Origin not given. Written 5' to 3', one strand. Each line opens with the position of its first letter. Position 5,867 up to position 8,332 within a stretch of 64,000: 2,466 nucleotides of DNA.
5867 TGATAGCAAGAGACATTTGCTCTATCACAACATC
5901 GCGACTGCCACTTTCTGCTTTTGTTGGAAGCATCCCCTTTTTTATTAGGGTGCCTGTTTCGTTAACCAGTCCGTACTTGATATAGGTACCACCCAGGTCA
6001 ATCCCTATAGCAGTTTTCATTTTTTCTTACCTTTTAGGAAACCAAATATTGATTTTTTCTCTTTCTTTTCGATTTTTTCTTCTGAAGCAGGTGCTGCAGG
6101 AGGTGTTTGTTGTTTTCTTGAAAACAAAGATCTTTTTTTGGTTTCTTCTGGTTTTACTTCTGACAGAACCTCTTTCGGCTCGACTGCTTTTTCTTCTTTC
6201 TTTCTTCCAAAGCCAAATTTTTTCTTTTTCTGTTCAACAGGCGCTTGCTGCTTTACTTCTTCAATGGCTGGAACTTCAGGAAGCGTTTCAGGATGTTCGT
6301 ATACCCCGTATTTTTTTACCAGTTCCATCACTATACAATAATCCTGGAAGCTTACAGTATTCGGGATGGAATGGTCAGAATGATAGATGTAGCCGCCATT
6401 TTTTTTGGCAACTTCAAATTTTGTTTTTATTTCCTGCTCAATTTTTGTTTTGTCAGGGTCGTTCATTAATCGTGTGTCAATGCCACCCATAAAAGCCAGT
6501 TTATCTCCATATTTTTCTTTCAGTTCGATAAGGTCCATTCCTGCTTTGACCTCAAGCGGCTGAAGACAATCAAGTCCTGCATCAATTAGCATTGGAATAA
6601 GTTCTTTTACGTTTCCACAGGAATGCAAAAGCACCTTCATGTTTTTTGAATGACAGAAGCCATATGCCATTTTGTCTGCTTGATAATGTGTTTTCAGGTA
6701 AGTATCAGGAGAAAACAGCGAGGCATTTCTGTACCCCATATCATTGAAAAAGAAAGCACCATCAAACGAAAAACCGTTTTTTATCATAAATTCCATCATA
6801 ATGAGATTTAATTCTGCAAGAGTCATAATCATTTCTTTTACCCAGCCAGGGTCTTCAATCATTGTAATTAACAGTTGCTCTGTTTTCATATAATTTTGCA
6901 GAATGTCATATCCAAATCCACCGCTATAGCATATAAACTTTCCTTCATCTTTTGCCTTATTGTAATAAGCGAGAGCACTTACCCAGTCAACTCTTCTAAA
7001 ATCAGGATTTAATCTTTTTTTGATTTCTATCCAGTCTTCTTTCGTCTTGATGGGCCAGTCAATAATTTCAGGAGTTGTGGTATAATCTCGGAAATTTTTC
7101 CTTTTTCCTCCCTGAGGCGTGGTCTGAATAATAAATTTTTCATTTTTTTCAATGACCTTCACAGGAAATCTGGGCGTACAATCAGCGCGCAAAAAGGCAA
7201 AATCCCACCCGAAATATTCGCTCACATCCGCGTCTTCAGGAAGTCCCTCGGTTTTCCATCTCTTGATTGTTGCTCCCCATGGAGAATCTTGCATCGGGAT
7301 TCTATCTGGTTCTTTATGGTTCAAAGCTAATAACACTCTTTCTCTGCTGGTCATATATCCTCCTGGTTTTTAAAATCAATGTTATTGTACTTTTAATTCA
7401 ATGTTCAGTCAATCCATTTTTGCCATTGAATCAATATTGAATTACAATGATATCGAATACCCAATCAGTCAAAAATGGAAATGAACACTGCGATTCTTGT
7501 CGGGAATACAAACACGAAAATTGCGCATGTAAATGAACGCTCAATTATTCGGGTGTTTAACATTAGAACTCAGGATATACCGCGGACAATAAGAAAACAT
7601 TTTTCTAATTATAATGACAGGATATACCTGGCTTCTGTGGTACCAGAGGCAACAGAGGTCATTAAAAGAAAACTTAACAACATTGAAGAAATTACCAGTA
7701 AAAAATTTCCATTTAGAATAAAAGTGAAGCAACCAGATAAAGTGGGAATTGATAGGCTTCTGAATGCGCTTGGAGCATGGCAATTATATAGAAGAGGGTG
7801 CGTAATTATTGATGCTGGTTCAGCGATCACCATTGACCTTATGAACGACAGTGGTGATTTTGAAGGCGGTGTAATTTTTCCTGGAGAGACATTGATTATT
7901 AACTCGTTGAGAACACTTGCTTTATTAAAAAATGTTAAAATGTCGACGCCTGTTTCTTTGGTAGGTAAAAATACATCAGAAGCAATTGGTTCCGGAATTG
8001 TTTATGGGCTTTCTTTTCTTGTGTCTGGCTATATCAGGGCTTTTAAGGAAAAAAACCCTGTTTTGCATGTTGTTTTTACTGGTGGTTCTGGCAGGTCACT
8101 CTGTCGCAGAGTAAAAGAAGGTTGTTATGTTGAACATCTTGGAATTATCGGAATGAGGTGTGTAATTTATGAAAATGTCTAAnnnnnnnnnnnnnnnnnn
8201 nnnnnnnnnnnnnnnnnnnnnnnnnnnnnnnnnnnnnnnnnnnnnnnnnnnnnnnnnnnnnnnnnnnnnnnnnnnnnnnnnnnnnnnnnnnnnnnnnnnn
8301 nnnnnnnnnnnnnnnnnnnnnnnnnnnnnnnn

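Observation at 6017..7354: MtaA/URO-D-like methyltransferase with a ~100-aa Lys/Glu-rich FG-containing tail; its likely corrinoid partner is 48 kb away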

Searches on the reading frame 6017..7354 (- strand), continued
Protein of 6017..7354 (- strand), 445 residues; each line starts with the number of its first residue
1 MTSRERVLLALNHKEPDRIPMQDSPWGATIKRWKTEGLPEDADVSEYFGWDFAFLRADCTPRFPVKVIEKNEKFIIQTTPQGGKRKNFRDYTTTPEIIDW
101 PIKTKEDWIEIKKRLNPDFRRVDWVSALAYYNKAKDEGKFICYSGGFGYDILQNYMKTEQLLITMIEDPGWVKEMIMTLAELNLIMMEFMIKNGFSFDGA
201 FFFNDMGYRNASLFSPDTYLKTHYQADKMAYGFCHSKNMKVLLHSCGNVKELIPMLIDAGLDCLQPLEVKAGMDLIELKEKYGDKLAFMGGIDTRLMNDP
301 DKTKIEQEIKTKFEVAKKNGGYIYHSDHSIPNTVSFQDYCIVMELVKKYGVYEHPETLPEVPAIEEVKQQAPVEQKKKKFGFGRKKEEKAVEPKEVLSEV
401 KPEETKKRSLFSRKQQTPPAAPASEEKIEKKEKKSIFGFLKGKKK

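Call 83: search_protein_families(library=pfam, proteins=[L101:51-401:+, L101:376-1191:+, L101:6819-7892:+, L101:9225-11174:+, L161:7320-7982:+, L172:4776-5357:+, L167:8196-9809:+, L168:2313-3428:+, L168:5484-6356:+, L174:3320-5491:-], max_evalue=0.001)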
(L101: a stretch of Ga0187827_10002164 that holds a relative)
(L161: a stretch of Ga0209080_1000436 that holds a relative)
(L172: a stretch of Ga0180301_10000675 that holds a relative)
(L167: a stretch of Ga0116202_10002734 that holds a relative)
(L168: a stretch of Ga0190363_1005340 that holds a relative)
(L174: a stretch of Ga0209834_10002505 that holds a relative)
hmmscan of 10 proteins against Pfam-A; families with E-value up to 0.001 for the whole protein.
L101:51-401:+ (116 aa): 1 family
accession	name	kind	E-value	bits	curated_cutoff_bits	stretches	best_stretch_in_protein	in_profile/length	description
PF12225.13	DUF5981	-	1.5e-15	57.1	23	1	5-66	36-94/95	Methylene-tetrahydrofolate reductase C terminal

L101:376-1191:+ (271 aa): 2 families
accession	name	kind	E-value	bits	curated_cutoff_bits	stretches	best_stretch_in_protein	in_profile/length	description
PF00809.28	Pterin_bind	-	1.6e-24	87.3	25.5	1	6-225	2-242/244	Pterin binding enzyme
PF03599.22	CdhD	-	1e-05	24.9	24.8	1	56-166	85-182/387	CO dehydrogenase/acetyl-CoA synthase delta subunit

L101:6819-7892:+ (357 aa): 1 family
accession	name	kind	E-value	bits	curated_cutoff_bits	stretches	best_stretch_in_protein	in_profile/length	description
PF09925.14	DUF2157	-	2.5e-05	24.5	32.4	1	22-119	4-97/146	Predicted membrane protein (DUF2157)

L101:9225-11174:+ (649 aa): 3 families
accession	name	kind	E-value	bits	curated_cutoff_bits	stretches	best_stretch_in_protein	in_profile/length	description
PF02776.23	TPP_enzyme_N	-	8.9e-28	96.9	26.8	1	59-158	2-101/119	Thiamine pyrophosphate enzyme, N-terminal TPP binding domain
PF02775.26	TPP_enzyme_C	-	5.9e-27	94.8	21.9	1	489-621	25-150/151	Thiamine pyrophosphate enzyme, C-terminal TPP binding domain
PF00205.28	TPP_enzyme_M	-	4.4e-09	36.6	30.4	1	252-393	1-137/137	Thiamine pyrophosphate enzyme, central domain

L161:7320-7982:+ (220 aa): 2 families
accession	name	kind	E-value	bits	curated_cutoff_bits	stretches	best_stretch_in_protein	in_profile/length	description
PF02310.24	B12-binding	-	4.3e-31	107.7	32.1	1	97-208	1-118/121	B12 binding domain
PF02607.22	B12-binding_2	-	5.1e-22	78.3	23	1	12-85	2-74/74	B12 binding domain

L172:4776-5357:+ (193 aa): 2 families
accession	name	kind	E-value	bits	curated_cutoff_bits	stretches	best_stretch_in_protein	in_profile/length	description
PF00352.27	TBP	-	6.8e-63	208.9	22.9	2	15-95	2-84/85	Transcription factor TFIID (or TATA-binding protein, TBP)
PF11858.14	DUF3378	-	5.7e-08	33.3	27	1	49-94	27-72/76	Domain of unknown function (DUF3378)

L167:8196-9809:+ (537 aa): 3 families
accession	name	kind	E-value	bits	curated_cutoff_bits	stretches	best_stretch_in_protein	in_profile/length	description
PF14574.11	RACo_C_ter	-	7.8e-61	205.8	27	1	313-528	3-242/261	C-terminal domain of RACo the ASKHA domain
PF17651.6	Raco_middle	-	1.9e-47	161.4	26.8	1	147-308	1-162/163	RACo middle region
PF00111.32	Fer2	-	2.1e-11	44.1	21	1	27-88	16-76/77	2Fe-2S iron-sulfur cluster binding domain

L168:2313-3428:+ (371 aa): 1 family
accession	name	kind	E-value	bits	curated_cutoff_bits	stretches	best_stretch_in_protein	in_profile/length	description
PF01208.23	URO-D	-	5.6e-11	42.5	23.9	1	112-348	94-334/346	Uroporphyrinogen decarboxylase (URO-D)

L168:5484-6356:+ (290 aa): 1 family
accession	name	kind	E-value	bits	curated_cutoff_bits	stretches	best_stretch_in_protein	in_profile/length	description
PF01261.30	AP_endonuc_2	-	1e-35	124.1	31.1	1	21-256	3-242/249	Xylose isomerase-like TIM barrel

L174:3320-5491:- (723 aa): 1 family
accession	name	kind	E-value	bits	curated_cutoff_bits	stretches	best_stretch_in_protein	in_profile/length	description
PF00923.25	TAL_FSA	-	8e-12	45.5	27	1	237-475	23-192/285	Transaldolase/Fructose-6-phosphate aldolase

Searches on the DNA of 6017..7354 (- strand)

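Call 64: search_rna_families(sources=[L064, L078, L088, L092], threshold=gathering)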
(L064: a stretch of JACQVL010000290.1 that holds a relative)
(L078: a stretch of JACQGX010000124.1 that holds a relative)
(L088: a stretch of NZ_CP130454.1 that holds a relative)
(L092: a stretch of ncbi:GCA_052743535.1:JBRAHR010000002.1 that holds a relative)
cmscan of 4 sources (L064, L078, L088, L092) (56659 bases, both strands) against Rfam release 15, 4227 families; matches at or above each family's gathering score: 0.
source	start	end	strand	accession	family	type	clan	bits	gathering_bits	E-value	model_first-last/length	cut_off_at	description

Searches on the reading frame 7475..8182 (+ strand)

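Call 4: search_protein_families(library=pfam, proteins=[window:7475-8182:+], max_evalue=0.01)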
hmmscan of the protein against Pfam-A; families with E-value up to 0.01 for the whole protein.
window:7475-8182:+ (235 aa): 1 family
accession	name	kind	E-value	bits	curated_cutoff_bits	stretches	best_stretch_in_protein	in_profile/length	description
PF03309.20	Pan_kinase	-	3.7e-37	128.6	24.7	1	9-188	6-204/205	Type III pantothenate kinase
